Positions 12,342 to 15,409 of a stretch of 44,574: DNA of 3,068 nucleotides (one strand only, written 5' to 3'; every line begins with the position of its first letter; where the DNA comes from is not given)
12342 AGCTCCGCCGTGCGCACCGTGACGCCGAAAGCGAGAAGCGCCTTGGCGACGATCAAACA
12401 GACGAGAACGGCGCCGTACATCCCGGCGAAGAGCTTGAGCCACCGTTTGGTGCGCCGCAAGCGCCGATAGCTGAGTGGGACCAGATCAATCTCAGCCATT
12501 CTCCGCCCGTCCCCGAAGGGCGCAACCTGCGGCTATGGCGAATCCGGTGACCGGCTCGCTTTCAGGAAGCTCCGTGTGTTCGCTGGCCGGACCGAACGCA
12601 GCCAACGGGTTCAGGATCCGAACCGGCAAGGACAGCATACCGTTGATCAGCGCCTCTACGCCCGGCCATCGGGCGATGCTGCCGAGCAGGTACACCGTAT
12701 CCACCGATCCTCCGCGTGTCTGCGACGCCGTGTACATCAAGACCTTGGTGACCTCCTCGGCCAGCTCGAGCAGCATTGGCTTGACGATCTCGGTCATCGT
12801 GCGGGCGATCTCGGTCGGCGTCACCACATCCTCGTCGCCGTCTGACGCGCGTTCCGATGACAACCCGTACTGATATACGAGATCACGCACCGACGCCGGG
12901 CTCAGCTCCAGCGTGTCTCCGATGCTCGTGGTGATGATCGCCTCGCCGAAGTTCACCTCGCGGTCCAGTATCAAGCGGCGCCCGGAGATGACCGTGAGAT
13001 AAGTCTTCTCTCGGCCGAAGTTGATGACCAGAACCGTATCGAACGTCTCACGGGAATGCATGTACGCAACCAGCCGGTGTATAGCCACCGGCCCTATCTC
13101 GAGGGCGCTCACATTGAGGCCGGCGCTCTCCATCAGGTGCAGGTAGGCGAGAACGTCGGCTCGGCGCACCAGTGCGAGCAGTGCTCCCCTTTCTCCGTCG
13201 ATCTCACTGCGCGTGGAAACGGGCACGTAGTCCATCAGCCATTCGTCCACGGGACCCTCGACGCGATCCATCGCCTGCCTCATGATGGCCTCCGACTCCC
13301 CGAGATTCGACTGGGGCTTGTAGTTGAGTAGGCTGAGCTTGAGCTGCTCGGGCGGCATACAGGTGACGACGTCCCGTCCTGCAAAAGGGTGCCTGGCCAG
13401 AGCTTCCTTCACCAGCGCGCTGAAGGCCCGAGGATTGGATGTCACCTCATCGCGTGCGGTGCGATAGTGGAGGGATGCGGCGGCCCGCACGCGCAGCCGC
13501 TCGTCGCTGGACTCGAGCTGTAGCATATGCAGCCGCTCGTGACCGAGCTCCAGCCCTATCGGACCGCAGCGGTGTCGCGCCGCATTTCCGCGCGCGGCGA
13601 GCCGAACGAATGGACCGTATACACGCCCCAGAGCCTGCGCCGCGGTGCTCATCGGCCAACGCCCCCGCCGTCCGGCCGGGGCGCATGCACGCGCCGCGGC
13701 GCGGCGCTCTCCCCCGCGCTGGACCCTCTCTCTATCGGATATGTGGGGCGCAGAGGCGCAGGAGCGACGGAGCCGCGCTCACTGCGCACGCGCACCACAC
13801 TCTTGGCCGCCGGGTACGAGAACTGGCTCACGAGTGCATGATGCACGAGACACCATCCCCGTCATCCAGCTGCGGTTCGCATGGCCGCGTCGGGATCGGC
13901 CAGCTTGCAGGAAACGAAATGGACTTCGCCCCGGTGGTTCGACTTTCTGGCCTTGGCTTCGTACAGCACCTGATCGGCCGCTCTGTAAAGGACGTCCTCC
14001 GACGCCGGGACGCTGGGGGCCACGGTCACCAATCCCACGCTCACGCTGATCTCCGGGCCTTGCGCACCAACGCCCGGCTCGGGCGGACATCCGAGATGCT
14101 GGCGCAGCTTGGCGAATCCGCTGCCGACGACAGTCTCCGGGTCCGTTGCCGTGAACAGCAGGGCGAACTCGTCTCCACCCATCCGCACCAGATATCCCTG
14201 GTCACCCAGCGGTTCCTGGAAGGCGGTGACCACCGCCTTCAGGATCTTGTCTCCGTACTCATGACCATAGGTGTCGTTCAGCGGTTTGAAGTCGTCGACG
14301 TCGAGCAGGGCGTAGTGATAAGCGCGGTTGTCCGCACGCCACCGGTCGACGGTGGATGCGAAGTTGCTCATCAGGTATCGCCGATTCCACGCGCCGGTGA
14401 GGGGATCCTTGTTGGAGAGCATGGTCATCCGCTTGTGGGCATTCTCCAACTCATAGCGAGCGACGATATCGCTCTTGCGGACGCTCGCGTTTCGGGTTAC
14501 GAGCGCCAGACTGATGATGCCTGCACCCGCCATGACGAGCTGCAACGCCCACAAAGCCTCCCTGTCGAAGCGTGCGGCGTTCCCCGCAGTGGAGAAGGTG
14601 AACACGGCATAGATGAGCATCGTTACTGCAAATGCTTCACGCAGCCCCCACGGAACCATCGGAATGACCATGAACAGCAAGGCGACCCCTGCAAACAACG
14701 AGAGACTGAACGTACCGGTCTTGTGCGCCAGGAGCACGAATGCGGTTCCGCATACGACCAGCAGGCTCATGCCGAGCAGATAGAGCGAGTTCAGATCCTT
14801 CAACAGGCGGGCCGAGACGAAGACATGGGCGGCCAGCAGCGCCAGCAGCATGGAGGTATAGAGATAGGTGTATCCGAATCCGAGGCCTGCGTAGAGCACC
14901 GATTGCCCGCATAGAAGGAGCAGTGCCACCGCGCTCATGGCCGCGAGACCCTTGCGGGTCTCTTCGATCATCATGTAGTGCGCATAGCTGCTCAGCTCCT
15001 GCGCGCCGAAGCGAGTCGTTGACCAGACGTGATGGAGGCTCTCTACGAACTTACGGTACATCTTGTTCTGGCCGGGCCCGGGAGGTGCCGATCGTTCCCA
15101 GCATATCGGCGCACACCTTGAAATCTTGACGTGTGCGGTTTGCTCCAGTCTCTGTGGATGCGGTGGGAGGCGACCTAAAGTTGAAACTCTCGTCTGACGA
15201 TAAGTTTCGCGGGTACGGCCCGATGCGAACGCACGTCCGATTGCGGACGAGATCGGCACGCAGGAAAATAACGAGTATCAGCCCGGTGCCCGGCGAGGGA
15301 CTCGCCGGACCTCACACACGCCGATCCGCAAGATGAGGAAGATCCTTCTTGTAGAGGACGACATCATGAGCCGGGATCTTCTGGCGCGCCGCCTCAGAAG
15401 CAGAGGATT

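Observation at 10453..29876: Self-contained type IV filament locus (MSHA/T2SS hybrid) without a secretin, carrying its own c-di-GMP, cAMP and phosphorelay genes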

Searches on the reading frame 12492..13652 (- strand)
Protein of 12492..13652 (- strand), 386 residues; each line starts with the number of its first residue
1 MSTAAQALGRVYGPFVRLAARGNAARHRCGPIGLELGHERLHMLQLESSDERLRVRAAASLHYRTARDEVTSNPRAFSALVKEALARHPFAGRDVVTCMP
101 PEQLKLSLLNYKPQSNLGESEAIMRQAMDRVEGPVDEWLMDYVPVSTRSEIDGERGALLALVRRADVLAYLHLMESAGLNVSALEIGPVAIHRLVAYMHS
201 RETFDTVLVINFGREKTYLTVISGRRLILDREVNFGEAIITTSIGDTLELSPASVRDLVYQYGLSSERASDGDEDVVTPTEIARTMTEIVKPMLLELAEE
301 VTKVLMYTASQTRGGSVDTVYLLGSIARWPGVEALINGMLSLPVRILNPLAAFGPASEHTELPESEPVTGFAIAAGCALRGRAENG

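Call 5: search_protein_families(library=pfam, max_evalue=0.01, proteins=[window:12492-13652:-])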
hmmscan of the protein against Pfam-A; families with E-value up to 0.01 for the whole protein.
window:12492-13652:- (386 aa): 2 families
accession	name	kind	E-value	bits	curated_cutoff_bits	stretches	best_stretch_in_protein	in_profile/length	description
PF11104.14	PilM_2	-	6.9e-24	84.8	27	1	33-381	1-339/340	Type IV pilus assembly protein PilM;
PF14450.12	FtsA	-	0.0003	21.6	31.8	1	209-350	2-113/127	Cell division protein FtsA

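Call 24: find_homologous_proteins(query=window:12492-13652:-, max_evalue=1e-10)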
Query window:12492-13652:- (386 aa): 136 proteins with E <= 1e-10 among 8000 candidates; the best 120 are listed.
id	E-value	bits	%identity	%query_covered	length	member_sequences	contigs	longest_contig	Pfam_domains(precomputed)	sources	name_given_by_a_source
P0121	7.9e-248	839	100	100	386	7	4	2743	PF11104.15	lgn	-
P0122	8.6e-207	704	85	100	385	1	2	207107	PF11104.15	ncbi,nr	ncbi:MAG: pilus assembly protein PilM [Gammaproteobacteria bacterium]|nr:pilus assembly protein PilM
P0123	4.3e-162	557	68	100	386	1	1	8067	PF11104.15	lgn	-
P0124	4.0e-140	485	67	89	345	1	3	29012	PF11104.15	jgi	jgi:type IV pilus assembly protein PilM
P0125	2.9e-106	374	49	92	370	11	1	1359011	PF11104.15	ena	-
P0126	9.5e-105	369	49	96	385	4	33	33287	PF11104.15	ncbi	-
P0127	7.4e-104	366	48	92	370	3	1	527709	PF11104.15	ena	-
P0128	2.8e-101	357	48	93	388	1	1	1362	PF11104.15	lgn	-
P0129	1.9e-98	348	47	91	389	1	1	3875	PF11104.15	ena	-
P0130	1.3e-97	345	47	98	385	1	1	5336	PF11104.15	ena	-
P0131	1.3e-97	345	46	98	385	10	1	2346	PF11104.15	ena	-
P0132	1.5e-96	342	48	84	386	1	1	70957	PF11104.15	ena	-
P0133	3.0e-94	334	46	94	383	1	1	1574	PF11104.15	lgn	-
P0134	3.8e-94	334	45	96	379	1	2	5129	PF11104.15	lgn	-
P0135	1.0e-92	329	45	94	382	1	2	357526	PF11104.15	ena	-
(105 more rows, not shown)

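Call 25: find_encoding_contigs(protein=P0122, flank=10000, max_places=2)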
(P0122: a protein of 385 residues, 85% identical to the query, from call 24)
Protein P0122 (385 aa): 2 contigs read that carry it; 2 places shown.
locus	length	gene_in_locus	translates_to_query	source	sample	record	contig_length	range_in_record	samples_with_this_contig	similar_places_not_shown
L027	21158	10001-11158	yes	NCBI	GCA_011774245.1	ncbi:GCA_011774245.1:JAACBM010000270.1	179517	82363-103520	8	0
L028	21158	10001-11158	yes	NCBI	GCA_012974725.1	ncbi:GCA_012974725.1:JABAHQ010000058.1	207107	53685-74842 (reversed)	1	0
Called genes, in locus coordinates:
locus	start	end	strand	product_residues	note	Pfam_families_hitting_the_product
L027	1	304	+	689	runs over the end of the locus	PF01740:STAS, PF13466:STAS_2 (weak), PF05157:MshEN, PF00437:T2SSE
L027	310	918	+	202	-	-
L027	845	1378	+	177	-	PF00482:T2SSF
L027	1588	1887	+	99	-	-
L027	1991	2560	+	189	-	PF07963:N_methyl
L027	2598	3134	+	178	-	-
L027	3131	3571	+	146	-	-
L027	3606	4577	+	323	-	PF07963:N_methyl (weak)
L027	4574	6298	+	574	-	PF06848:Disaggr_repeat (weak), PF24517:CBM96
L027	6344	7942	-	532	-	PF00512:HisKA, PF00072:Response_reg, PF00211:Guanylate_cyc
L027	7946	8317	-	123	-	PF00072:Response_reg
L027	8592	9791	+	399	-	PF00990:GGDEF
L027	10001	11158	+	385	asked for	PF11104:PilM_2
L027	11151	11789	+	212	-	-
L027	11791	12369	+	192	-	PF04350:PilO (weak)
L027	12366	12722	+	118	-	-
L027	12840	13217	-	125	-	PF16697:Yop-YscD_cpl (weak), PF00498:FHA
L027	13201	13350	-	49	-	-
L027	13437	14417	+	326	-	PF00589:Phage_integrase (weak)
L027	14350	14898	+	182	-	PF00589:Phage_integrase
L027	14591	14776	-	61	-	-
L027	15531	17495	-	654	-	PF13676:TIR_2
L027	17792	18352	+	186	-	PF03592:Terminase_2 (weak)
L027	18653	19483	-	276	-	-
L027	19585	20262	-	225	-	-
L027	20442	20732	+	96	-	-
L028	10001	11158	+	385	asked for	PF11104:PilM_2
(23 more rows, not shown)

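Call 26: find_encoding_contigs(protein=P0124, flank=10000, max_places=2)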
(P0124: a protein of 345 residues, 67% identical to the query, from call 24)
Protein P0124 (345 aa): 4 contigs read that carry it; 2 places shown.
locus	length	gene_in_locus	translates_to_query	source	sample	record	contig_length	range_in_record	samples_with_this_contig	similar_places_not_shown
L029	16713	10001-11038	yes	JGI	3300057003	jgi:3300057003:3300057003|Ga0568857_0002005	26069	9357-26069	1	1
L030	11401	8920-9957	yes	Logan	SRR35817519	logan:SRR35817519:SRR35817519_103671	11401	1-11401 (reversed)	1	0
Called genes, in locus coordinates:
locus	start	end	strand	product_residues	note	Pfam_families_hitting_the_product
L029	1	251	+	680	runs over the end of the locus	PF01740:STAS, PF05157:MshEN, PF00437:T2SSE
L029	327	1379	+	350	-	PF00482:T2SSF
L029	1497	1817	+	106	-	-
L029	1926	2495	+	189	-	PF07963:N_methyl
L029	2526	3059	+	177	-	PF07963:N_methyl (weak), PF12019:GspH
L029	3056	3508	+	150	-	-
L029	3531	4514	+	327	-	-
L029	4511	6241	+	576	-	PF00688:TGFb_propeptide (faint), PF06848:Disaggr_repeat (faint)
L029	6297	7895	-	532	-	PF00512:HisKA, PF00072:Response_reg, PF00211:Guanylate_cyc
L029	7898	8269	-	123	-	PF00072:Response_reg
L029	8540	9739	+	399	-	PF00990:GGDEF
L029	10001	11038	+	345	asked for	PF11104:PilM_2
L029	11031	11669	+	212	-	-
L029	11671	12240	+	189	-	-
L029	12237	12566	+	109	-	-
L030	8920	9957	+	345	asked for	PF11104:PilM_2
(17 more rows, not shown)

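Call 28: search_protein_families(library=ncbifam, max_evalue=0.001, proteins=[window:12492-13652:-])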
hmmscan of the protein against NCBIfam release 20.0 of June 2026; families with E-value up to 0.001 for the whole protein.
window:12492-13652:- (386 aa): 3 families
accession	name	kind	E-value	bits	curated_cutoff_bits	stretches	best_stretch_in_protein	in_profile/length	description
TIGR01175.1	pilM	subfamily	8e-27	94.1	133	1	32-381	6-347/348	type IV pilus assembly protein PilM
NF045709.1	Amuc_1101_fam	equivalog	5e-12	45.5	650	1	129-352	106-320/608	Amuc_1101 family PilM-like pilus complex protein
TIGR01174.1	ftsA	equivalog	1.2e-07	31.1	175.85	1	173-355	166-353/371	cell division protein FtsA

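Call 46: find_encoding_contigs(protein=P0125, flank=10000, max_places=1)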
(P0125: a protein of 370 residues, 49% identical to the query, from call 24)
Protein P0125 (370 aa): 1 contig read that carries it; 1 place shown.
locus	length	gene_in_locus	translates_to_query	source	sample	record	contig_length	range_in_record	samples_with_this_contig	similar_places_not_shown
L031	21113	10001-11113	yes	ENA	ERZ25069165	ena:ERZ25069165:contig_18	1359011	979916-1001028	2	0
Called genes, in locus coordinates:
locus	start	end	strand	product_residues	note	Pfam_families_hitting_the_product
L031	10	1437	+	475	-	PF00437:T2SSE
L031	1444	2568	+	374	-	PF00482:T2SSF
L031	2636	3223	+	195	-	PF07963:N_methyl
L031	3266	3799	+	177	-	PF07963:N_methyl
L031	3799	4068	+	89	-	-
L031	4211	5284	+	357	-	PF07963:N_methyl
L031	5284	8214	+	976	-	PF24517:CBM96 (weak), PF06848:Disaggr_repeat (faint), PF10049:DUF2283 (faint)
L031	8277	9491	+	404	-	PF00990:GGDEF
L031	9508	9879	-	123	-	PF00072:Response_reg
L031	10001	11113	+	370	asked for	PF11104:PilM_2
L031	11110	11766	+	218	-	-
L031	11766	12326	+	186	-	PF04350:PilO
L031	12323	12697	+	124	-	-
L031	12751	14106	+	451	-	PF07660:STN (weak), PF03958:Secretin_N (weak), PF00263:Secretin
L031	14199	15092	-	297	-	PF00126:HTH_1, PF03466:LysR_substrate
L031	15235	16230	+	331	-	PF02274:ADI (weak), PF19420:DDAH_eukar, PF02274:ADI (weak)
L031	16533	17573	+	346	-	PF00389:2-Hacid_dh, PF02826:2-Hacid_dh_C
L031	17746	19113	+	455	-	PF01425:Amidase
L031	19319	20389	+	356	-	PF01636:APH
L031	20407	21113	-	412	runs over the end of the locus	PF01042:Ribonuc_L-PSP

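Call 47: find_encoding_contigs(protein=P0123, flank=10000, max_places=1)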
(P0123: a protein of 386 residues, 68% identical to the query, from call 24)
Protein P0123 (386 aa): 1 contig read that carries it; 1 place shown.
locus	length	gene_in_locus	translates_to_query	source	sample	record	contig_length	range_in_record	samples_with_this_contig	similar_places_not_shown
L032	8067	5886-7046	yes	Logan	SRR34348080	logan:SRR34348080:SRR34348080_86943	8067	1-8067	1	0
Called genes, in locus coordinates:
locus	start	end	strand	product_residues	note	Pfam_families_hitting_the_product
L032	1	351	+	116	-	?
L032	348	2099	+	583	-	PF06848:Disaggr_repeat, PF24517:CBM96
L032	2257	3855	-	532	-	PF00512:HisKA, PF00072:Response_reg, PF00211:Guanylate_cyc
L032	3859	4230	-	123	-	PF00072:Response_reg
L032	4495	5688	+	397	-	PF00990:GGDEF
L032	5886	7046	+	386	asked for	PF11104:PilM_2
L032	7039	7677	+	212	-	-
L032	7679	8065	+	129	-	?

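Call 49: find_homologous_proteins(query=A3, max_evalue=1e-30)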
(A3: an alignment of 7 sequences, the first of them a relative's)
Query A3 (7 sequences) (451 aa, profile of the alignment): 2060 proteins with E <= 1e-30 among 8000 candidates; the best 120 are listed.
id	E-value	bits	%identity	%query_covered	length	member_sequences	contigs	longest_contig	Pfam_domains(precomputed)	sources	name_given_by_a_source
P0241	1.9e-205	701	100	100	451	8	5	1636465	PF03958.23,PF00263.27,PF07660.20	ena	-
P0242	7.7e-203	692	56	86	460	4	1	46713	PF03958.23,PF00263.27,PF07660.20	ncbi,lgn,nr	ncbi:MAG TPA: secretin N-terminal domain-containing protein [Gammaproteobacteria bacterium]|nr:secre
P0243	1.8e-199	681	87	98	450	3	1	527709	PF03958.23,PF00263.27,PF07660.20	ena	-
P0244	2.1e-197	674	45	92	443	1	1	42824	PF03958.23,PF00263.27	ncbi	-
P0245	9.3e-196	669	51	85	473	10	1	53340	PF00263.27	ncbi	-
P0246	1.5e-195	668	58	88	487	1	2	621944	PF03958.23,PF00263.27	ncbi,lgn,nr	ncbi:MAG: hypothetical protein H6983_12455 [Ectothiorhodospiraceae bacterium]|nr:hypothetical protei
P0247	8.2e-194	662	56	86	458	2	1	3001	PF03958.23,PF00263.27,PF07660.20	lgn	-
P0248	3.6e-193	660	55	86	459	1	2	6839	PF03958.23,PF00263.27,PF07660.20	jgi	jgi:type II secretory pathway component GspD/PulD (secretin)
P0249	4.2e-193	660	55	86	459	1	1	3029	PF03958.23,PF00263.27,PF07660.20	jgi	jgi:type II secretory pathway component GspD/PulD (secretin)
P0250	1.3e-192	658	55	86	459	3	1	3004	PF03958.23,PF00263.27,PF07660.20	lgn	-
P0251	1.0e-191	655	54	86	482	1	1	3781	PF03958.23,PF00263.27,PF07660.20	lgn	-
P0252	2.6e-188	644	54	86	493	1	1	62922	PF03958.23,PF00263.27,PF07660.20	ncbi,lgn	ncbi:N/A [soil metagenome]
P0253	9.1e-188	642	47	87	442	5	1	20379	PF03958.23,PF00263.27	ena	-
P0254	1.2e-187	642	53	86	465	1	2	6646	PF03958.23,PF00263.27,PF07660.20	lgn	-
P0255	1.9e-186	638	51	86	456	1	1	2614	PF03958.23,PF00263.27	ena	-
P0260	8.4e-184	629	71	94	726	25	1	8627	PF03958.23,PF00263.27,PF06347.20,PF07660.20,PF18348.8,PF08239.18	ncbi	-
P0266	4.1e-182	624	69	97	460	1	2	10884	PF03958.23,PF00263.27,PF07660.20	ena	-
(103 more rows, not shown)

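Call 62: search_protein_families(library=ncbifam, max_evalue=1e-10, proteins=[L031:12751-14103:+])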
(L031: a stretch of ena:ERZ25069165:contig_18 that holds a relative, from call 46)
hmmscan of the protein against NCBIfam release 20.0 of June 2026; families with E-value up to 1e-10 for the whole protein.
L031:12751-14103:+ (451 aa): 9 families
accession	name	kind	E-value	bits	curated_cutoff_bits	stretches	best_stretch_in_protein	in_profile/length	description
TIGR02517.1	type_II_gspD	equivalog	4.4e-54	184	351.35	1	162-397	326-595/600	type II secretion system secretin GspD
TIGR02515.1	IV_pilus_PilQ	subfamily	1.1e-52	179.4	284.35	2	231-392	262-427/428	type IV pilus secretin PilQ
TIGR02519.1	pilus_MshL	equivalog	2.3e-38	131.9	250.2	1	171-392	34-290/290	pilus (MSHA type) biogenesis protein MshL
TIGR02516.1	type_III_yscC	equivalog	3.2e-35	121.6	238.45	1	136-393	198-462/463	type III secretion system outer membrane ring subunit SctC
NF010083.0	PRK13568.1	equivalog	2.4e-34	118.8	554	1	22-393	22-418/419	DNA uptake porin HofQ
NF007851.2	PRK10560.1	exception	3.4e-28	98.6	598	1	13-394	8-411/412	DNA uptake porin HofQ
NF011873.0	PRK15346.1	equivalog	1.4e-24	86.7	524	1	143-393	242-495/499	EscC/YscC/HrcC family type III secretion system outer membrane ring protein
TIGR02520.1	pilus_B_mal_scr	equivalog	2.3e-12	46.2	287.65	1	103-390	202-512/513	PilN family type IVB pilus formation outer membrane protein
NF042912.1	Amuc_1098_fam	equivalog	1.7e-11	42.9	750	0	322-392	726-796/805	Amuc_1098 family type IV pilus outer membrane protein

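Call 66: find_encoding_contigs(protein=P0260, flank=10000, max_places=3)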
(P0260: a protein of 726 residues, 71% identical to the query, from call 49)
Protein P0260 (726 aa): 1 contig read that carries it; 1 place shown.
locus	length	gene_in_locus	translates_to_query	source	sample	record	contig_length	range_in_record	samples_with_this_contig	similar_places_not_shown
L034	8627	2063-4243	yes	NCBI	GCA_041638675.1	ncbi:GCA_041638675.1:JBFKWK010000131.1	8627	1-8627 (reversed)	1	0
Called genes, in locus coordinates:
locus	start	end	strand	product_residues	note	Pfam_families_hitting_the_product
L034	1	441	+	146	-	?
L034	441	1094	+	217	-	-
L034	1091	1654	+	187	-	PF04350:PilO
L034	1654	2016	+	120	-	-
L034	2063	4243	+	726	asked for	PF06347:SH3_4 (weak), PF08239:SH3_3, PF18348:SH3_16 (faint), PF06347:SH3_4 (weak), PF08239:SH3_3, PF07660:STN (weak), PF03958:Secretin_N, PF00263:Secretin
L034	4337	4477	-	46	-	-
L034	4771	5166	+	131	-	-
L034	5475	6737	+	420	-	PF01743:PolyA_pol, PF12627:PolyA_pol_RNAbd, PF12626:PolyA_pol_arg_C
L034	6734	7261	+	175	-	PF01288:HPPK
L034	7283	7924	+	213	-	PF13671:AAA_33 (faint), PF01712:dNK, PF13238:AAA_18 (weak)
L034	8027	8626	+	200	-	?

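Call 67: find_encoding_contigs(protein=P0266, flank=10000, max_places=2)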
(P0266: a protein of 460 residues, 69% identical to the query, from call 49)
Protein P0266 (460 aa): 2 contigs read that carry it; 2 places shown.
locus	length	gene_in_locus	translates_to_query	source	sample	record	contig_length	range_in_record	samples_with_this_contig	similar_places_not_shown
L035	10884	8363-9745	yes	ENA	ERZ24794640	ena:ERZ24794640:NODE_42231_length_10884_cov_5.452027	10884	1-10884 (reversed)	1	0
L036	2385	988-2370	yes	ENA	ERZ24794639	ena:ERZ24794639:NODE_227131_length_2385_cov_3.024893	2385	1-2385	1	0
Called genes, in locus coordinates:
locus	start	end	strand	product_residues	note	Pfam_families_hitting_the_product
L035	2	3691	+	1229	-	?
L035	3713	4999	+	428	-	PF00990:GGDEF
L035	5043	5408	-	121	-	PF00072:Response_reg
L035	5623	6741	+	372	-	PF11104:PilM_2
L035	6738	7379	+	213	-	-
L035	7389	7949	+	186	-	PF04350:PilO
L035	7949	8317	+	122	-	-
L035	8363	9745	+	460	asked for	PF07660:STN (faint), PF03958:Secretin_N (weak), PF00263:Secretin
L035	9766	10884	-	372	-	?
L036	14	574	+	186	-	PF04350:PilO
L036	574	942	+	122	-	-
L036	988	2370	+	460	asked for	PF07660:STN (faint), PF03958:Secretin_N (weak), PF00263:Secretin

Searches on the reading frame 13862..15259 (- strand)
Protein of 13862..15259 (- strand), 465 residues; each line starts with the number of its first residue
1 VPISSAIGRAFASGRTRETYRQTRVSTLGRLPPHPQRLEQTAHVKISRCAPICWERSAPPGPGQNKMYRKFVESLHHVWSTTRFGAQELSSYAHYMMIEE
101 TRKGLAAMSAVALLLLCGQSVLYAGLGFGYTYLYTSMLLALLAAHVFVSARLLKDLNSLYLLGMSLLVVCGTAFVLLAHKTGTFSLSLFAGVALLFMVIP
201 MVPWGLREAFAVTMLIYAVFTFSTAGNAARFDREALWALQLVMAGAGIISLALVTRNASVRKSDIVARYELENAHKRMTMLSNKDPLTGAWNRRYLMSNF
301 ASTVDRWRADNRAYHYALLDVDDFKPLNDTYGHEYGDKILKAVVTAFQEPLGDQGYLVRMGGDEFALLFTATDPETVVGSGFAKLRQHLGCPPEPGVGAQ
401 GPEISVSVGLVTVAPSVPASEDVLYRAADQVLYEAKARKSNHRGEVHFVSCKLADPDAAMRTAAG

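Call 5: search_protein_families(library=pfam, max_evalue=0.01, proteins=[window:13862-15259:-])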
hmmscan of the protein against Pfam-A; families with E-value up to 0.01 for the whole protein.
window:13862-15259:- (465 aa): 1 family
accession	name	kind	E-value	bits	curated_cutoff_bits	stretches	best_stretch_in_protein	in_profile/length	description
PF00990.26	GGDEF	-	4.3e-29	101.8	23.8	1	283-441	2-160/161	Diguanylate cyclase, GGDEF domain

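Call 31: search_protein_families(library=ncbifam, max_evalue=0.001, proteins=[window:13862-15061:-])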
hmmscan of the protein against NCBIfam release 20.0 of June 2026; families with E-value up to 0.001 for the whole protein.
window:13862-15061:- (399 aa): 20 families
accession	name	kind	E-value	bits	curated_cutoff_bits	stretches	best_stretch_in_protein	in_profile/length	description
NF038266.1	diguan_SiaD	equivalog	2.7e-33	115.4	290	1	203-372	81-247/252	biofilm regulation diguanylate cyclase SiaD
TIGR00254.1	GGDEF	domain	1.9e-31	109.1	37.4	1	215-376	4-163/168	diguanylate cyclase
NF007423.1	PRK09966.1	equivalog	3.9e-27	95.1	325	1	204-370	227-390/390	diguanylate cyclase DgcN/YfiN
NF007380.0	PRK09894.1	equivalog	4.3e-26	91.9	256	1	209-371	122-278/296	diguanylate cyclase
NF007135.0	PRK09581.1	equivalog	7.9e-26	90.9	474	1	205-375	281-450/457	PleD family two-component system response regulator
NF007599.0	PRK10245.1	equivalog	4.1e-22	78.2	402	1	144-375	143-365/371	diguanylate cyclase AdrA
NF047654.1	DiguCycDgcRLepto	equivalog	1e-21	77.1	500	1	207-375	124-291/295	diguanylate cyclase DgcR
NF007474.0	PRK10060.1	equivalog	1.4e-21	76.3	782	1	206-372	227-387/663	cyclic di-GMP phosphodiesterase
NF045675.1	PhdiestaseDibA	equivalog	2e-21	76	980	1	205-372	192-356/623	phosphodiesterase DibA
NF051473.1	DigCycDgcsShew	equivalog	1.1e-19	71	400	1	206-372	123-283/291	diguanylate cyclase DgcS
NF053781.1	cdiGMPphdstlr2612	equivalog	1.4e-19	69.3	1600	1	215-374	839-996/1268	Tlr1612 family c-di-GMP phosphodiesterase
NF040885.1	diguan_DgcJ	equivalog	5.9e-19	68.2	500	1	217-375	342-491/493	diguanylate cyclase DgcJ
NF047872.1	GGDEF_GdpS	equivalog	1.4e-13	50.7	400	1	111-375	87-345/355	GGDEF domain-containing protein GdpS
NF008467.0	PRK11359.1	equivalog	7.9e-13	47.3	857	1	203-312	363-469/800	oxygen-sensing cyclic-di-GMP phosphodiesterase DosP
NF041606.1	dguan_cyc_DgcA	equivalog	1.2e-12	47.4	370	1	227-375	189-334/340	diguanylate cyclase DgcA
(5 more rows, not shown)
